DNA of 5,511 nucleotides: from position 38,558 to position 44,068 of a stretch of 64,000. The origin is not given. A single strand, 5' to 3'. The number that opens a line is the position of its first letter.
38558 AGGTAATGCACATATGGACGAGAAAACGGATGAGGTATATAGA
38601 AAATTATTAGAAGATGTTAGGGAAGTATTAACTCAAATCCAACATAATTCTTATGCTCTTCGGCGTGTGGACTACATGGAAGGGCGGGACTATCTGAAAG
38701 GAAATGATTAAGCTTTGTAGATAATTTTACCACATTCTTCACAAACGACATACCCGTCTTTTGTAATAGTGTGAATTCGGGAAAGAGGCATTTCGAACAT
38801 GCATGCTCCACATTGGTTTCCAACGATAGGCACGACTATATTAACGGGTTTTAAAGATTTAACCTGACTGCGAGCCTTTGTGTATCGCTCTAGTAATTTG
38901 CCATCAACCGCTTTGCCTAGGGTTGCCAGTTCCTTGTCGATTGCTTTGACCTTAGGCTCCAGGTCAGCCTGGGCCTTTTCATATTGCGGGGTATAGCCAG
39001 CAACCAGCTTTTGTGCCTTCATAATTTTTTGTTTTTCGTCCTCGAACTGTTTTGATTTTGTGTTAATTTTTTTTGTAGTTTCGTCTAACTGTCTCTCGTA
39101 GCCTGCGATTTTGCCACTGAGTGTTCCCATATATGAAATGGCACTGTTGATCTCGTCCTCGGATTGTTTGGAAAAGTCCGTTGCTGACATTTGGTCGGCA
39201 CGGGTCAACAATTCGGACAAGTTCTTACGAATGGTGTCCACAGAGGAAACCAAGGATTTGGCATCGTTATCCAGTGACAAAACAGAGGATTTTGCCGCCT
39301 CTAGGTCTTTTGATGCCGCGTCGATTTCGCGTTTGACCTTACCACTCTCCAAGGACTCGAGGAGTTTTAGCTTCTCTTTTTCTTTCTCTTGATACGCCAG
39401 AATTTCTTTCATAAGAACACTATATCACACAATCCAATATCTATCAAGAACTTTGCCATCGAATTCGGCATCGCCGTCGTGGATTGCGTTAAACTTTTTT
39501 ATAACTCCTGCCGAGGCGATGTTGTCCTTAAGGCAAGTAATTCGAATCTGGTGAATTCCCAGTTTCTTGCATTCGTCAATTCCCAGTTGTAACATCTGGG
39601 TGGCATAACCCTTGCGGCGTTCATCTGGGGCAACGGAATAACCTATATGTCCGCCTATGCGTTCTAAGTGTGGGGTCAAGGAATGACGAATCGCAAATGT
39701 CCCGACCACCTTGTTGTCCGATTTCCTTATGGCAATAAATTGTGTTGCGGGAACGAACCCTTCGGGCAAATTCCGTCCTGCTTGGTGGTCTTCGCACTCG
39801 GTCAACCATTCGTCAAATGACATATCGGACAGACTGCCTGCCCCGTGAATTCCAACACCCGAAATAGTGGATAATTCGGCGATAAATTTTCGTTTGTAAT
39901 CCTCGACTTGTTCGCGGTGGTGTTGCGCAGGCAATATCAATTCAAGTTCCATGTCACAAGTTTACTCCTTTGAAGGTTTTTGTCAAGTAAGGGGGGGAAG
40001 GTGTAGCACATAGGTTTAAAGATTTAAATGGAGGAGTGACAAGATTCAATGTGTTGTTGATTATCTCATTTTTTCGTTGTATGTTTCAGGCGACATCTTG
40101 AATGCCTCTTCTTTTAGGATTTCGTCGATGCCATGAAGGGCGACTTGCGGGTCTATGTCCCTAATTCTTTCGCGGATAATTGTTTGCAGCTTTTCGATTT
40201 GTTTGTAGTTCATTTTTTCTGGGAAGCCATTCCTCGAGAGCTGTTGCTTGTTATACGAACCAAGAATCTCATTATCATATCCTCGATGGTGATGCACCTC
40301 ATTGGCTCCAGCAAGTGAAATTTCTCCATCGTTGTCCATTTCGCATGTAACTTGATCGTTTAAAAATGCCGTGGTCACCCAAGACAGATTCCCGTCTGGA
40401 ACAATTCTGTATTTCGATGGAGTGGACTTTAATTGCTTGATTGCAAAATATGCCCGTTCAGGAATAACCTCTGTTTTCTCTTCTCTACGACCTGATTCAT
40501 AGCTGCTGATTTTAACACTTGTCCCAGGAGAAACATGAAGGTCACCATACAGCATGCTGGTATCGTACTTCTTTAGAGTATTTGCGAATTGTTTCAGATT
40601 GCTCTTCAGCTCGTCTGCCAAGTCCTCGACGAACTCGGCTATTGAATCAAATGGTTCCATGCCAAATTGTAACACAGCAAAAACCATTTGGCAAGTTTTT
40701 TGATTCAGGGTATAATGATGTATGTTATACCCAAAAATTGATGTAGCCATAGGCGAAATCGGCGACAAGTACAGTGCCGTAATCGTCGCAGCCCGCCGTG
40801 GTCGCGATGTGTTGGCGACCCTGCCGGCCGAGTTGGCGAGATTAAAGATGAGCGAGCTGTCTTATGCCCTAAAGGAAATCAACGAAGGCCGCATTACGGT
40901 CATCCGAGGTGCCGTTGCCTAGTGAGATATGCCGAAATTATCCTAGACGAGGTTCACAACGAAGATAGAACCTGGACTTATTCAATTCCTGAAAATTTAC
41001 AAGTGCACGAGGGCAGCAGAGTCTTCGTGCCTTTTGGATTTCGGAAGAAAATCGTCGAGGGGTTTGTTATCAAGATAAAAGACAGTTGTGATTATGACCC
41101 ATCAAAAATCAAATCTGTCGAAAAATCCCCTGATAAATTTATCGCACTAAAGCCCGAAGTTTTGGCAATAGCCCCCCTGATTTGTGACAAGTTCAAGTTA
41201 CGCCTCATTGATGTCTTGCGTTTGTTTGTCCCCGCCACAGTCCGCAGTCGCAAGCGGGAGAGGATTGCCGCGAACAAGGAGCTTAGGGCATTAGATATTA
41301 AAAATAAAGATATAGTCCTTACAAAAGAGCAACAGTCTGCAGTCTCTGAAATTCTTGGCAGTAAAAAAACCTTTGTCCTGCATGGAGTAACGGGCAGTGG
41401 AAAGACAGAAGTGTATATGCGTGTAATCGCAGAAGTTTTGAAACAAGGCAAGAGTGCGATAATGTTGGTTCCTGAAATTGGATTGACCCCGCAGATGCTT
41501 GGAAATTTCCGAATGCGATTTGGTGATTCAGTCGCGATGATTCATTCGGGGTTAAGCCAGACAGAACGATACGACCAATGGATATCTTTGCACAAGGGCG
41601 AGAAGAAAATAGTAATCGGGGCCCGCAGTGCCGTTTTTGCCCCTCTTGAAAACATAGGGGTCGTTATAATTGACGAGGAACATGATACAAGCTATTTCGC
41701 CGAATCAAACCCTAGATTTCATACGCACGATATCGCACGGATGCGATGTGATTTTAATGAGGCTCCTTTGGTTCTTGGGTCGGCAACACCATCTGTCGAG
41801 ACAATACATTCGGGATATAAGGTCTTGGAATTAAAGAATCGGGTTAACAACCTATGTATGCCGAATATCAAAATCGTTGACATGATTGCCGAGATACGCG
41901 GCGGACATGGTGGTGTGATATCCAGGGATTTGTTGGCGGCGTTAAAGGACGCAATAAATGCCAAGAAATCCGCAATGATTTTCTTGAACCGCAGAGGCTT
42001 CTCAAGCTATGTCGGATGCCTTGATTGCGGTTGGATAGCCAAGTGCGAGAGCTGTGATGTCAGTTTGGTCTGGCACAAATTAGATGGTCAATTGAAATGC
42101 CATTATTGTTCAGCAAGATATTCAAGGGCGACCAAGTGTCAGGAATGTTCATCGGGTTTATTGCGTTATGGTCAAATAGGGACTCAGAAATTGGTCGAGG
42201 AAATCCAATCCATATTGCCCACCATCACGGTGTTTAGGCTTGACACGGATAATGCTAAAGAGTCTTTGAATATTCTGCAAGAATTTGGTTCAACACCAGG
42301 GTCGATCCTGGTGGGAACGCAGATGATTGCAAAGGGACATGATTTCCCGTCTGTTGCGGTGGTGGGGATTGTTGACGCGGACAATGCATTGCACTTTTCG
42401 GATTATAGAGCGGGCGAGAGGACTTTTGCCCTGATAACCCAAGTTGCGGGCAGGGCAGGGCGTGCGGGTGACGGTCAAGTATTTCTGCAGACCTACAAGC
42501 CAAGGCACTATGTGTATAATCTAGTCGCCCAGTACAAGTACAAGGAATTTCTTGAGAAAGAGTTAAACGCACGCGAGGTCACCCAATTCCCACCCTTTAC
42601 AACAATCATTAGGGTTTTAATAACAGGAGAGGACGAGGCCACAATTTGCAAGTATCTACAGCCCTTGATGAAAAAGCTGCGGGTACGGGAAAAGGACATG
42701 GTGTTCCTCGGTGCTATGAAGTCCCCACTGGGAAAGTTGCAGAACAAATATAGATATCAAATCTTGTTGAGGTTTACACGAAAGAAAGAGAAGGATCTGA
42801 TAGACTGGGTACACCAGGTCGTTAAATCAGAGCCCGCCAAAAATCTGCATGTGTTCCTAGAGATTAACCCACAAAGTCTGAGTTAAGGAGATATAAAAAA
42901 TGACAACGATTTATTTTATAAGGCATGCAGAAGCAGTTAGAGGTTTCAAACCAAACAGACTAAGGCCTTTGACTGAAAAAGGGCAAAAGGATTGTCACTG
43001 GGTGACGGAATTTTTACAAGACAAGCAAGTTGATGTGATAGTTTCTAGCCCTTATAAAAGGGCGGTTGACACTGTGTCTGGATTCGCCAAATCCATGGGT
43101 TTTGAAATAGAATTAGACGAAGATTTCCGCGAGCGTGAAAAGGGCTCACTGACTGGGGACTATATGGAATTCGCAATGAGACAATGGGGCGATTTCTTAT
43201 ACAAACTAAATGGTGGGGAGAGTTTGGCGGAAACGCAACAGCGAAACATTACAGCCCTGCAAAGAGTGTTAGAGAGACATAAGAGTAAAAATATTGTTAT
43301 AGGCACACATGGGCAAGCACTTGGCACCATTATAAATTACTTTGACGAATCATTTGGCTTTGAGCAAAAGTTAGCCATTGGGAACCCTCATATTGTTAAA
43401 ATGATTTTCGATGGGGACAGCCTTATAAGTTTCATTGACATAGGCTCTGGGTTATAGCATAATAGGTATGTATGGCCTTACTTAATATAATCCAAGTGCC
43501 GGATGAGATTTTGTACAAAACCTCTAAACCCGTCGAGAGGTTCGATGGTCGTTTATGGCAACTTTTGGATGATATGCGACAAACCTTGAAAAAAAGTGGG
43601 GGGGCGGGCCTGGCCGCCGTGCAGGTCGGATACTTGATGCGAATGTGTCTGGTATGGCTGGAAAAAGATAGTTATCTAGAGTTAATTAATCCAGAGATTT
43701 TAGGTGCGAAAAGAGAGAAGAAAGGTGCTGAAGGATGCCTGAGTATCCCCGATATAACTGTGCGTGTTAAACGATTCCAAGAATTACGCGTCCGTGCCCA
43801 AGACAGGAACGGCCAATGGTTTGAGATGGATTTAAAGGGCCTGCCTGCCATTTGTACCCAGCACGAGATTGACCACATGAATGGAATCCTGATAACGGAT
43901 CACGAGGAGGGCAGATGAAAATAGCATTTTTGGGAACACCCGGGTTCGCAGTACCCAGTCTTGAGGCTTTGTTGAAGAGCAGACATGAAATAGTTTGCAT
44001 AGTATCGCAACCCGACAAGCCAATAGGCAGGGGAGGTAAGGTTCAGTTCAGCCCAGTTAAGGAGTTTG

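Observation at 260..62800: Leaderless mRNA appears to be the default for promoter-proximal genes, including essential ones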

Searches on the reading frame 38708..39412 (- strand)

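Call 57: search_protein_families(library=pfam, proteins=[window:38708-39412:-], max_evalue=0.001)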
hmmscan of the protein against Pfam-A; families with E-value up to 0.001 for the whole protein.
window:38708-39412:- (234 aa): 2 families
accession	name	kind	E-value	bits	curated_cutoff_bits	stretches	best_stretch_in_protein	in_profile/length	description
PF05701.16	WEMBL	-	0.00011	21.5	35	1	10-162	284-435/562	Weak chloroplast movement under blue light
PF06818.20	Fez1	-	0.00045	21.2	34.4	1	8-155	48-198/199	Fez1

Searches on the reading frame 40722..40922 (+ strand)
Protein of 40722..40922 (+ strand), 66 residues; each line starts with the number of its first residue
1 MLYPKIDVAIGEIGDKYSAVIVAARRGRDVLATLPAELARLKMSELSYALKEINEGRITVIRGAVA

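Call 6: search_protein_families(library=ncbifam, proteins=[window:40722-40922:+], max_evalue=0.00001)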
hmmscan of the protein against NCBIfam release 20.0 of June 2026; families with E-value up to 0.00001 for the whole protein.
window:40722-40922:+ (66 aa): 1 family
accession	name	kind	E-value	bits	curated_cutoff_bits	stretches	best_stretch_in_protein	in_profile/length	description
TIGR00690.1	rpoZ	equivalog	4.1e-07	30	23.6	1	1-58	1-59/60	DNA-directed RNA polymerase subunit omega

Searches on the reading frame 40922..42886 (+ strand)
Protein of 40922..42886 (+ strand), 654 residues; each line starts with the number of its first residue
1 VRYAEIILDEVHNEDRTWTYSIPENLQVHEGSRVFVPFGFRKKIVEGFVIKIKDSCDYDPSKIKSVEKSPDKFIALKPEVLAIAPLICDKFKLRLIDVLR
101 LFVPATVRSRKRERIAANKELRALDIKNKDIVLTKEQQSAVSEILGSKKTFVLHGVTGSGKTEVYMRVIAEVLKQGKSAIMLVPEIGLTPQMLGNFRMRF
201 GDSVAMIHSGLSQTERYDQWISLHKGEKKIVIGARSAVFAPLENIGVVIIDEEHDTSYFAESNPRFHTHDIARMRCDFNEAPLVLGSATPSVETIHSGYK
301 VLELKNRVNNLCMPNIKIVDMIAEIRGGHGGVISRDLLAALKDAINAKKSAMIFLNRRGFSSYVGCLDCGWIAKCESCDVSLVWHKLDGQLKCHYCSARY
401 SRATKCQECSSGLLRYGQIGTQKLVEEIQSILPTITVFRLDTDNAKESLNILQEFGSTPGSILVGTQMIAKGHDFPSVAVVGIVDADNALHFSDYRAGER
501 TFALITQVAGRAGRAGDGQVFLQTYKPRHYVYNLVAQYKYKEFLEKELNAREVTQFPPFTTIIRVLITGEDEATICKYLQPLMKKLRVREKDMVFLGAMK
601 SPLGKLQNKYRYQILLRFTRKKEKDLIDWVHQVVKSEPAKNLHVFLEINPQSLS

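Call 25: find_related_loci(query=window:40922-42886:+, collection=metagenome_contigs, flank=10000)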
Query window:40922-42886:+ (654 aa) in metagenome_contigs; peptide patterns used: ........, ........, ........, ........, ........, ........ (x = any residue, [..] = any of these).
168 stretches matched a pattern; 6 encode a relative of the query (tblastn E <= 1e-3); 6 distinct loci.
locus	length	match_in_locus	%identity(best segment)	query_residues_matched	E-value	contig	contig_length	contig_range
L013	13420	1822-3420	36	131-653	6e-112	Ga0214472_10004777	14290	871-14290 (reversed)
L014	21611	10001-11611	37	132-649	2e-110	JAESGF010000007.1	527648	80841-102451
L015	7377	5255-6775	36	125-621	1e-105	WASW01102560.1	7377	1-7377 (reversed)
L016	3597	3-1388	35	204-650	2e-83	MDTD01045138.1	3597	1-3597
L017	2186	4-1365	32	210-653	2e-72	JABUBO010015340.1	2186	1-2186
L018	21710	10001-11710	34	112-653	2e-95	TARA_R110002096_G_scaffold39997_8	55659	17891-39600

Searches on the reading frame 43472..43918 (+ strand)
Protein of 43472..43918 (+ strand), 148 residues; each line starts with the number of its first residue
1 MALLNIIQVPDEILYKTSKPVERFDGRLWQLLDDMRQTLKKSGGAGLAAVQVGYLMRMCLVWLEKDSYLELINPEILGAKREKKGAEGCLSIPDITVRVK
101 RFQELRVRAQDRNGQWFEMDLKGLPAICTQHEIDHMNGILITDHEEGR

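Call 6: search_protein_families(library=ncbifam, proteins=[window:43472-43918:+], max_evalue=0.00001)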
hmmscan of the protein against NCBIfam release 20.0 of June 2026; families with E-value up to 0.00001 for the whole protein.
window:43472-43918:+ (148 aa): 6 families
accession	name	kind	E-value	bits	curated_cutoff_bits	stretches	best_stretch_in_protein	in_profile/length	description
TIGR00079.1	pept_deformyl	equivalog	1e-40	138.9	103.95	1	4-144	2-146/161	peptide deformylase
NF001159.1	PRK00150.1-3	subfamily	3.5e-36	124.3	125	1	3-146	2-151/167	peptide deformylase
NF009484.0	PRK12846.1-5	equivalog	1.3e-28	99.9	190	1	1-141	1-143/165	peptide deformylase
NF011189.0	PRK14595.1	equivalog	9.7e-23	80.7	232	1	1-144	1-145/162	peptide deformylase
NF006670.0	PRK09218.1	equivalog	3.5e-18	65.9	162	1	12-141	10-136/136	peptide deformylase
NF009483.0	PRK12846.1-4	equivalog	2.1e-17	63.3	267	1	1-148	1-159/193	peptide deformylase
